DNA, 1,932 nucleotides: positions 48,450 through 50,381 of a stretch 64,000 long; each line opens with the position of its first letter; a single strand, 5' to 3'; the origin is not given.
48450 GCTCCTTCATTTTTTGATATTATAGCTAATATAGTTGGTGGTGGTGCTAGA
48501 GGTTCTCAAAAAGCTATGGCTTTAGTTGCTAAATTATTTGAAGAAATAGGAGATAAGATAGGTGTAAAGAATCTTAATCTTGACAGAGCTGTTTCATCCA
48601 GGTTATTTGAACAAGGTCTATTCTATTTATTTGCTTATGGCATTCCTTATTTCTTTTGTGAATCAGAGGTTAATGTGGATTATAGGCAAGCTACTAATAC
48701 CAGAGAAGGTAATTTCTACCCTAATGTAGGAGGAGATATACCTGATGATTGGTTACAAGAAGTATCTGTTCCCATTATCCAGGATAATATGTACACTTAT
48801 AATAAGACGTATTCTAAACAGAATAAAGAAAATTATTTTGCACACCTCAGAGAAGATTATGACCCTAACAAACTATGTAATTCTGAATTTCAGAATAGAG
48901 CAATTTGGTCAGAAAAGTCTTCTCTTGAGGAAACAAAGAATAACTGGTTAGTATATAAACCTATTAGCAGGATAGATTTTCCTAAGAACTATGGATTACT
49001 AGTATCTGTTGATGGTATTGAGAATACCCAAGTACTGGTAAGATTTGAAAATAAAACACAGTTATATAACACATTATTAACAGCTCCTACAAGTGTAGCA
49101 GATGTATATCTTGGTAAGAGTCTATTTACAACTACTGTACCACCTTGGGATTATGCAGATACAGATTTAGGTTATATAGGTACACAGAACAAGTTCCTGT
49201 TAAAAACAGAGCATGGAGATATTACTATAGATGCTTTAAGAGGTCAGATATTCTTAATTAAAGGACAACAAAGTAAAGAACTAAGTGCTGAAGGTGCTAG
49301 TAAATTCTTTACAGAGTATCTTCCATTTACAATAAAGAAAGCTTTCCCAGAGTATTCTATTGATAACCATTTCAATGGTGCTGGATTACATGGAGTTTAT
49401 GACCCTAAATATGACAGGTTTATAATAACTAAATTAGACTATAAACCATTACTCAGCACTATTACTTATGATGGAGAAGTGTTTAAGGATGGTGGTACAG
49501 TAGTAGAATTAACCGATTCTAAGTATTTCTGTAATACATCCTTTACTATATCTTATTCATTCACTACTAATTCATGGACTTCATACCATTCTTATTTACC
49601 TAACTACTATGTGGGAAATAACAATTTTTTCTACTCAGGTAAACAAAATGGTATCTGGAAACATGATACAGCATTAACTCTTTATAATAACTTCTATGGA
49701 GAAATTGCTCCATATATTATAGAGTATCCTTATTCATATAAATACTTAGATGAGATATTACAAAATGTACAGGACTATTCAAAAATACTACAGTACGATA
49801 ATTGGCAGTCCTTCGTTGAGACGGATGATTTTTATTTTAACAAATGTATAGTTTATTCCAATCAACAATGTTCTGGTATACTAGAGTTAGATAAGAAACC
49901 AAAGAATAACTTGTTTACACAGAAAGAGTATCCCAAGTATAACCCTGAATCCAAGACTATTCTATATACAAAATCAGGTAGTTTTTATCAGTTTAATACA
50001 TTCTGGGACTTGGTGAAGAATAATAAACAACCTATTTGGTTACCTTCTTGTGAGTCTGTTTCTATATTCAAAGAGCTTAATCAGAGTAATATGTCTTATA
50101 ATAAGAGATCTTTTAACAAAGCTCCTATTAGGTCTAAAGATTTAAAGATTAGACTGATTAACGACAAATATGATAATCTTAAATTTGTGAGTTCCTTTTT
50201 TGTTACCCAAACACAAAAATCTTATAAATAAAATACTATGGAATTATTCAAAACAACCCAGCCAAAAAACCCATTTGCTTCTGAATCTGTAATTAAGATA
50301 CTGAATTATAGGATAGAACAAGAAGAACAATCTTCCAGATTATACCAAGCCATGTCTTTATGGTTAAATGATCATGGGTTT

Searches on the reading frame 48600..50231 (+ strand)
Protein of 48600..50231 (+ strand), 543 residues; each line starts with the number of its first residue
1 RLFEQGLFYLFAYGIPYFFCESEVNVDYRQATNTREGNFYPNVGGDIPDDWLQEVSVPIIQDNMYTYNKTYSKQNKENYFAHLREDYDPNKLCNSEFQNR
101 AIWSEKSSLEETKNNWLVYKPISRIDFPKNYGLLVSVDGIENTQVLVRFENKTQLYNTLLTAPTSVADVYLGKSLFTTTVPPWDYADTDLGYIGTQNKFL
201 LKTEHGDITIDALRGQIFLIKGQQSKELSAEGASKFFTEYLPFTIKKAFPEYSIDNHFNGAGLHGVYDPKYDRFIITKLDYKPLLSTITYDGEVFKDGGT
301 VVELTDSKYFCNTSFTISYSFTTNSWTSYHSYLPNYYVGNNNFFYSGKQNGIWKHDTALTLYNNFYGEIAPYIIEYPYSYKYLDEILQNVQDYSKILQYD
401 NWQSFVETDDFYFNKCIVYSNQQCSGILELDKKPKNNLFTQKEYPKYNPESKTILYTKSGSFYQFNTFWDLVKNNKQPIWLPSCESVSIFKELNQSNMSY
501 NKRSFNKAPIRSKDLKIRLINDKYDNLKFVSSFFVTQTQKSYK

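Call 83: find_related_loci(query=window:48600-50231:+, collection=viral_contigs, flank=9000)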
Query window:48600-50231:+ (543 aa) in viral_contigs; peptide patterns used: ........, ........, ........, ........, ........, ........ (x = any residue, [..] = any of these).
21 stretches matched a pattern; 14 encode a relative of the query (tblastn E <= 1e-3); 14 distinct loci.
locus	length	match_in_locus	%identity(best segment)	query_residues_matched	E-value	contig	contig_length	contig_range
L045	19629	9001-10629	95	1-543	0e+0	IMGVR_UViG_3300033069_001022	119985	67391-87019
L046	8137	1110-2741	55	2-543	0e+0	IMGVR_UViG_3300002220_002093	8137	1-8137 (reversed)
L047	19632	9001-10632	53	2-542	0e+0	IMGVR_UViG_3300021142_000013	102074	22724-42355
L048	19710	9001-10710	51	1-543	0e+0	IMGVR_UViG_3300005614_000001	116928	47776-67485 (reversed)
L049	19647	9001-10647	50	4-543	2e-170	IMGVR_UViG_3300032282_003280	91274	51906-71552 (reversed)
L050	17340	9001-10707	48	1-542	6e-163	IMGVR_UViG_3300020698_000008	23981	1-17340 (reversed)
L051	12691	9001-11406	60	2-542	3e-110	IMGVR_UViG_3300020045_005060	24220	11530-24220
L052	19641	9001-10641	57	2-542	0e+0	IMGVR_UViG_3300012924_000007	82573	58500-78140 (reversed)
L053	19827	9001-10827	55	2-543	4e-100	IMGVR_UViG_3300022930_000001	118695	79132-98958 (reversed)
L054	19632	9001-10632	57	2-543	0e+0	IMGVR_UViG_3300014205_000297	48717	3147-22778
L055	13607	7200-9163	56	1-347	7e-99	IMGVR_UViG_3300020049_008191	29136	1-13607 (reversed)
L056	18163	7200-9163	56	1-347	3e-98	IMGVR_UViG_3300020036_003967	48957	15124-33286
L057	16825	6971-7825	56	2-283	3e-96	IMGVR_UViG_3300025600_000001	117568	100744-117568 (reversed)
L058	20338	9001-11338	51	1-543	7e-119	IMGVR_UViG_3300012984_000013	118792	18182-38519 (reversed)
